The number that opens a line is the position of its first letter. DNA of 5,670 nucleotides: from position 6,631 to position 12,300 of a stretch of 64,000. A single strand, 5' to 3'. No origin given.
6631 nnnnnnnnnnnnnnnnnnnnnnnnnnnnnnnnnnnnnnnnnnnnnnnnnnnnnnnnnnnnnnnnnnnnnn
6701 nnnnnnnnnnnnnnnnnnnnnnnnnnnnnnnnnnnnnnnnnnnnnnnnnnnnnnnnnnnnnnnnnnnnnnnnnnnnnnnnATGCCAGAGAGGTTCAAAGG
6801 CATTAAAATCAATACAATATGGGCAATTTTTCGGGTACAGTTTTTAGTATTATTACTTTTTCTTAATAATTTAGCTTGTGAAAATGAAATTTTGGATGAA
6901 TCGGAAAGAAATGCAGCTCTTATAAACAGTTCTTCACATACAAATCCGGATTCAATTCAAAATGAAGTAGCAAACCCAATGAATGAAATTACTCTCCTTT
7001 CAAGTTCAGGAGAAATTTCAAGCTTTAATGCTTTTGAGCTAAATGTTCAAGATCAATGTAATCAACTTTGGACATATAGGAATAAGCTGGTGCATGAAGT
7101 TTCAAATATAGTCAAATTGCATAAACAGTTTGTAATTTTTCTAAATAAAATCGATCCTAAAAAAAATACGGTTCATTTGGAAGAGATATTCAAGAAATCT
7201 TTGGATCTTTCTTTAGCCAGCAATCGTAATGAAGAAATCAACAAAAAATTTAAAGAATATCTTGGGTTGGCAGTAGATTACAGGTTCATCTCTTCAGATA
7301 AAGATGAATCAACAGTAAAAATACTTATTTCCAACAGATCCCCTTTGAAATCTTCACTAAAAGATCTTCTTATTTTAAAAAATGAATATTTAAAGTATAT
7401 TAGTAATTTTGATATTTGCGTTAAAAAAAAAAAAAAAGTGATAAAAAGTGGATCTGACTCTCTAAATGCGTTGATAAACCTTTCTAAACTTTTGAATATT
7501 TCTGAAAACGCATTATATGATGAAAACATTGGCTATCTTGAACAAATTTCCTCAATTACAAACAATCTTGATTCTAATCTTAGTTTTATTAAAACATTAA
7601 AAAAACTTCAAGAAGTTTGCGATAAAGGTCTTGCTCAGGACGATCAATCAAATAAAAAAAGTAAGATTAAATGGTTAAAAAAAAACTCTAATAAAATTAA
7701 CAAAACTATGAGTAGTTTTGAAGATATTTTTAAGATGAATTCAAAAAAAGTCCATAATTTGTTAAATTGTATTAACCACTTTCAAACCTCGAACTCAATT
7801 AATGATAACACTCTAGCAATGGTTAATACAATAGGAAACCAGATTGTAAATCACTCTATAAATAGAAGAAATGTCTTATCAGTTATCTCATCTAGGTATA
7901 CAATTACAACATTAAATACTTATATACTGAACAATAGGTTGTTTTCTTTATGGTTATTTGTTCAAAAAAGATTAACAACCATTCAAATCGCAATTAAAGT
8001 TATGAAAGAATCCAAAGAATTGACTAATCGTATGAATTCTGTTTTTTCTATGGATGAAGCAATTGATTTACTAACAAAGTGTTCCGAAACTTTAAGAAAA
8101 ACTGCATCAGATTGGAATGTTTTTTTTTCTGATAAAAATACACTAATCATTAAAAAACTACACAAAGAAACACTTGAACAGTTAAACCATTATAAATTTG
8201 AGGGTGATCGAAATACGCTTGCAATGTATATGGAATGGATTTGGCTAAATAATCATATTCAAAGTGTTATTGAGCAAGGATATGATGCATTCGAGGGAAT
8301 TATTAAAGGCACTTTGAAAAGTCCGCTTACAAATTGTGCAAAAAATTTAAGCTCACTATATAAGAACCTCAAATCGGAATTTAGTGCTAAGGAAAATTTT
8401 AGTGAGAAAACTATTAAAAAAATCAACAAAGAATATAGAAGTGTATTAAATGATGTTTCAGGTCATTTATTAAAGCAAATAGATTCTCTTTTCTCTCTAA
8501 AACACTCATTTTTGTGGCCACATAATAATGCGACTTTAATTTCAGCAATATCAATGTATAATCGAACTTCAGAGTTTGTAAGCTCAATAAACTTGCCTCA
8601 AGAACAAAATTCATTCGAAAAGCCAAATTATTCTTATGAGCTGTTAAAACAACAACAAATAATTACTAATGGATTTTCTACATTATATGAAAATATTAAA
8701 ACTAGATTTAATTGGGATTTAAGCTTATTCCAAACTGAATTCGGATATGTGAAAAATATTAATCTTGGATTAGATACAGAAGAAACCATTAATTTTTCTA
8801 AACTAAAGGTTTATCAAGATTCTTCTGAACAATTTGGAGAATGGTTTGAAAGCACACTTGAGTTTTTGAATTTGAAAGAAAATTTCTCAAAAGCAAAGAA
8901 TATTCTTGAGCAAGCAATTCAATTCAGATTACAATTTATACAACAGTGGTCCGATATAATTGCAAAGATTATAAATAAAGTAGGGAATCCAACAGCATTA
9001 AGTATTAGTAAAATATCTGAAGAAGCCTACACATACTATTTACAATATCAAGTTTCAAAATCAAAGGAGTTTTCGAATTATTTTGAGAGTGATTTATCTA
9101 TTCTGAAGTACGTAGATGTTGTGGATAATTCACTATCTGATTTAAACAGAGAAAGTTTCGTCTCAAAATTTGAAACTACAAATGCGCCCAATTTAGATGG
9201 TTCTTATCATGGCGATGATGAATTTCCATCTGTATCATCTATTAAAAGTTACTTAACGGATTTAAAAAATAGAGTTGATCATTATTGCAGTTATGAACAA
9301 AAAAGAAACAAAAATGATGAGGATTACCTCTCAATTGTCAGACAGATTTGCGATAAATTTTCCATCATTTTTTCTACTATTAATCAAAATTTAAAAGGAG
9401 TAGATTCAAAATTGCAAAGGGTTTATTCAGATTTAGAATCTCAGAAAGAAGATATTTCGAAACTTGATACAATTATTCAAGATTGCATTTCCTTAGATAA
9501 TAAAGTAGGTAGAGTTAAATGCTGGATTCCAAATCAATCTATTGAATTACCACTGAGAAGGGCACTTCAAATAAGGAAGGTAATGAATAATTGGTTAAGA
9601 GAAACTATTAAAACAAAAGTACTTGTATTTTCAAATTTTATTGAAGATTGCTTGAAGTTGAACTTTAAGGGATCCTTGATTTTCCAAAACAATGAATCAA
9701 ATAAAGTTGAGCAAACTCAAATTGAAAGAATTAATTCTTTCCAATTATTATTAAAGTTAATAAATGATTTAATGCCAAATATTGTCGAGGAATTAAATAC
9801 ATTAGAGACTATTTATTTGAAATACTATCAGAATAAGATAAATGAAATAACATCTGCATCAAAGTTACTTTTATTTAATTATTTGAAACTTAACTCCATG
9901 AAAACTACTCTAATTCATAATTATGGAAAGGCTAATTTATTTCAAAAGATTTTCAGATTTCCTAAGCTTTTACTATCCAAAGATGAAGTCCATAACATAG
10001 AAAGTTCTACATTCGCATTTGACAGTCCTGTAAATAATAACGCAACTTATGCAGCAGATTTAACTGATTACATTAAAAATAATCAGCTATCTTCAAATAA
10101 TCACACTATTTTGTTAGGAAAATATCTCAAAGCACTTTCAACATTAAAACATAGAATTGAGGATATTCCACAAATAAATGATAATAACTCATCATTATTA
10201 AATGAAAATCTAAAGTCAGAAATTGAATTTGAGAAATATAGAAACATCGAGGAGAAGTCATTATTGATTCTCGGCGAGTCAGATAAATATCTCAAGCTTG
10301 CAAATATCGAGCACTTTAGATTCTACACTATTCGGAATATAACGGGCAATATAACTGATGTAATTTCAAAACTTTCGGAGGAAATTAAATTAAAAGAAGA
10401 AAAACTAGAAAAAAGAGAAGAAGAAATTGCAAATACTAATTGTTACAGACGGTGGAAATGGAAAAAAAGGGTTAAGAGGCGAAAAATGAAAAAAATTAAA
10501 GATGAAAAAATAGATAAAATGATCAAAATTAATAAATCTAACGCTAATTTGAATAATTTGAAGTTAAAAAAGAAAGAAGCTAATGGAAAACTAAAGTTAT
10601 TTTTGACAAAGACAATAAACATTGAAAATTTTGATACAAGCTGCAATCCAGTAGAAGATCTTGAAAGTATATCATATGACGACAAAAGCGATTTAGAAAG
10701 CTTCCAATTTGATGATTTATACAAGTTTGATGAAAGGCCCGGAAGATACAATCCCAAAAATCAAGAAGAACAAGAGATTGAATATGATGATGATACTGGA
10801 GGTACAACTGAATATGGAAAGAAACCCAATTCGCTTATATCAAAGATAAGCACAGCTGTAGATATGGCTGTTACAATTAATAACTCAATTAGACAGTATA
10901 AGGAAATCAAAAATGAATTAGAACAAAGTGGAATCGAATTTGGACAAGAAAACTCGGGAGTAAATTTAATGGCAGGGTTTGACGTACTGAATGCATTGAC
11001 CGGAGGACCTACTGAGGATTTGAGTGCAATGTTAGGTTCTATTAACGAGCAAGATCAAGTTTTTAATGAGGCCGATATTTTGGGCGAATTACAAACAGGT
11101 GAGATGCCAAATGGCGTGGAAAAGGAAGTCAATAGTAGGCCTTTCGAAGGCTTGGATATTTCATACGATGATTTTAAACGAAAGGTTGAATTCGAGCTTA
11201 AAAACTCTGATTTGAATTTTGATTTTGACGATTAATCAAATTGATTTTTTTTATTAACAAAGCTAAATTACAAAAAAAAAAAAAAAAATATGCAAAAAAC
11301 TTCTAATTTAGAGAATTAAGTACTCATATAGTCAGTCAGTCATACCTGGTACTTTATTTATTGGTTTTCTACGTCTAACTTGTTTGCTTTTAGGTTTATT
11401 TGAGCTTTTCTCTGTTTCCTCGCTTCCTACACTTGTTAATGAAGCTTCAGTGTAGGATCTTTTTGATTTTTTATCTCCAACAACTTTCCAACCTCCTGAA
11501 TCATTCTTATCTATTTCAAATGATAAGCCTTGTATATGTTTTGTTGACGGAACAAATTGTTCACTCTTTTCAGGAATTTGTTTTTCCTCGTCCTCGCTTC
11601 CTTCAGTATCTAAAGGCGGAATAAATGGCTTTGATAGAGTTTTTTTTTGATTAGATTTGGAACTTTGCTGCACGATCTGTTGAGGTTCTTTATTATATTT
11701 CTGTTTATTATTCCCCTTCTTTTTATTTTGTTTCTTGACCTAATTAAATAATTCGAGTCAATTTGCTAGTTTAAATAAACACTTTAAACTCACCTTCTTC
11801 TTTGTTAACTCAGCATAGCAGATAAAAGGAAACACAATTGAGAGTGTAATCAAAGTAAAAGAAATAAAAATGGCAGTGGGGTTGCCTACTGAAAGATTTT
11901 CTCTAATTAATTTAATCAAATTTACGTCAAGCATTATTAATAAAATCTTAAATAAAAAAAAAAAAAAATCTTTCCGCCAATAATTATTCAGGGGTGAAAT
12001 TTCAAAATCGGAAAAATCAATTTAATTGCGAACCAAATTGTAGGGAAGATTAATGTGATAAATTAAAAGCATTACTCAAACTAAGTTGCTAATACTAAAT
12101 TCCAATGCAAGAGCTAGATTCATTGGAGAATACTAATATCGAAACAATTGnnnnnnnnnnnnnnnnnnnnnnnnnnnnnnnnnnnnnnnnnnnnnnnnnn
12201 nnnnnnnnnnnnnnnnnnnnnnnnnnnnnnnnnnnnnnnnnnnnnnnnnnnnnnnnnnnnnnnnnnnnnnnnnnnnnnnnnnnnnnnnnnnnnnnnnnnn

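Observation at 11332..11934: Cryptic 44-nt intron joins an upstream ATG/TM exon to the Lys-rich ORF 11332..11673 (minus strand)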

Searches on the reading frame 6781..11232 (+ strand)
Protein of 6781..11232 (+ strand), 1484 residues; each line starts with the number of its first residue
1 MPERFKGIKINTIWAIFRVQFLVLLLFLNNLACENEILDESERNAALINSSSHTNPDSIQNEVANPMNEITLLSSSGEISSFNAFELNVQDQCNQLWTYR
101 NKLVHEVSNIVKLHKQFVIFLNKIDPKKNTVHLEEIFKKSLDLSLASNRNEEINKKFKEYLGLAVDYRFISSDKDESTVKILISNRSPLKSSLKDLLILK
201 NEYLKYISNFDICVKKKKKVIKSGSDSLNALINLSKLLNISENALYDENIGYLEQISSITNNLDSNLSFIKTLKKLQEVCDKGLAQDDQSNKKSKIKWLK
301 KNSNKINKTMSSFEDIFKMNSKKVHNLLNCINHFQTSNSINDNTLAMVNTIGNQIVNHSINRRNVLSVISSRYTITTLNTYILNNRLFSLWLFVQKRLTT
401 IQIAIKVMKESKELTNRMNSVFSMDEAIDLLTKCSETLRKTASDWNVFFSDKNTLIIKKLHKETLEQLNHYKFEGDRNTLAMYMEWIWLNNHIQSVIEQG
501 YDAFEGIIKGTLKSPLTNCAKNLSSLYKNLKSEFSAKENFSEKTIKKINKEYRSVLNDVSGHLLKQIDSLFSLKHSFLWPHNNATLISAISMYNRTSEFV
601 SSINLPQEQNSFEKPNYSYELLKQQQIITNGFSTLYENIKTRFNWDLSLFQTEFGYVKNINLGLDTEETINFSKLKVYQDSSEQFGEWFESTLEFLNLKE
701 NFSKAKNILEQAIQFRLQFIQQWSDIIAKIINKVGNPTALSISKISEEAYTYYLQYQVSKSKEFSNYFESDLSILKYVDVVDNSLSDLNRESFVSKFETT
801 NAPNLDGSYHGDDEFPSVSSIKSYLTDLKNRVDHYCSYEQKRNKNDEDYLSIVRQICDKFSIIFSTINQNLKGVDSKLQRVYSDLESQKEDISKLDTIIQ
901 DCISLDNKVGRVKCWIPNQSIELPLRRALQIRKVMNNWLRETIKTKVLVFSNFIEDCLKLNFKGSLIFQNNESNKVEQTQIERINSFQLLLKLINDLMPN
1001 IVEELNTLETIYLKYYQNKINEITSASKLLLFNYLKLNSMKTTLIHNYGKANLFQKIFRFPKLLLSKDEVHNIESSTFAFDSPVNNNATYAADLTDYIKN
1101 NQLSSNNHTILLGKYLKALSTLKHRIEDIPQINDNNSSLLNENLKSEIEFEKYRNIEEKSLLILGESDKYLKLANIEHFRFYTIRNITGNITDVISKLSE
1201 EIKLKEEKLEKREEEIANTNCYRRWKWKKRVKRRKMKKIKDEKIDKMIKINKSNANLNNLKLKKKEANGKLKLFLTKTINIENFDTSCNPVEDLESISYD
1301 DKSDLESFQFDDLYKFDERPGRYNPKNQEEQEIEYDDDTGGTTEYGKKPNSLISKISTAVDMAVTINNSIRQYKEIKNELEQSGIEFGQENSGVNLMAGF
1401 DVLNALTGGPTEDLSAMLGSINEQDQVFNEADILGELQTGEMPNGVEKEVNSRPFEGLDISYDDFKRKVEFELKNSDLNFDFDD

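Call 7: search_protein_families(library=pfam, proteins=[P0001], max_evalue=10)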
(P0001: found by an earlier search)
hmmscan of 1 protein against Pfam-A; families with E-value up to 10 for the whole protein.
P0001 (182 aa): 11 families
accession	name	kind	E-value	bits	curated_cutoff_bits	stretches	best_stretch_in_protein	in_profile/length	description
PF03896.21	TRAP_alpha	-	0.019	14.6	24.7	1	6-60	113-169/180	Translocon-associated protein (TRAP), alpha subunit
PF03137.26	OATP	-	0.033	12.9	25.8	1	23-88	220-273/545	Organic Anion Transporter Polypeptide (OATP) family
PF01733.24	Nucleoside_tran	-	0.11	12.3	29.8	1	20-82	60-124/309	Nucleoside transporter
PF04145.20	Ctr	-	0.17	12.9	25.3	1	12-116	15-110/151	Ctr copper transporter family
PF22251.1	PFF1_TM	-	0.87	9.5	32.3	1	24-113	102-185/300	Vacuolar membrane protease, transmembrane domain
PF00029.24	Connexin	-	2.1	8.5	31.3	1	27-79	77-133/225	Connexin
PF15305.11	IFT43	-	2.3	8.9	27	1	49-104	8-63/136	Intraflagellar transport protein 43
PF12326.13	EOS1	-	2.5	8.5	23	1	21-80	71-129/163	N-glycosylation protein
PF06237.18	SLC52_ribofla_tr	-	2.8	7.3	27.9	1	26-91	196-253/429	Solute carrier family 52, riboflavin transporter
PF01080.22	Presenilin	-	3.8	6.6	34.3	1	35-160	211-309/408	Presenilin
PF09729.15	Gti1_Pac2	-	9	6.8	23.6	0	36-121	72-116/168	Gti1/Pac2 family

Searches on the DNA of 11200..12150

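Call 64: search_rna_families(source=window, start=11200, end=12150, threshold=evalue, max_evalue=1)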
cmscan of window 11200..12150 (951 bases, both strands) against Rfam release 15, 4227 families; matches with E-value up to 1: 0.
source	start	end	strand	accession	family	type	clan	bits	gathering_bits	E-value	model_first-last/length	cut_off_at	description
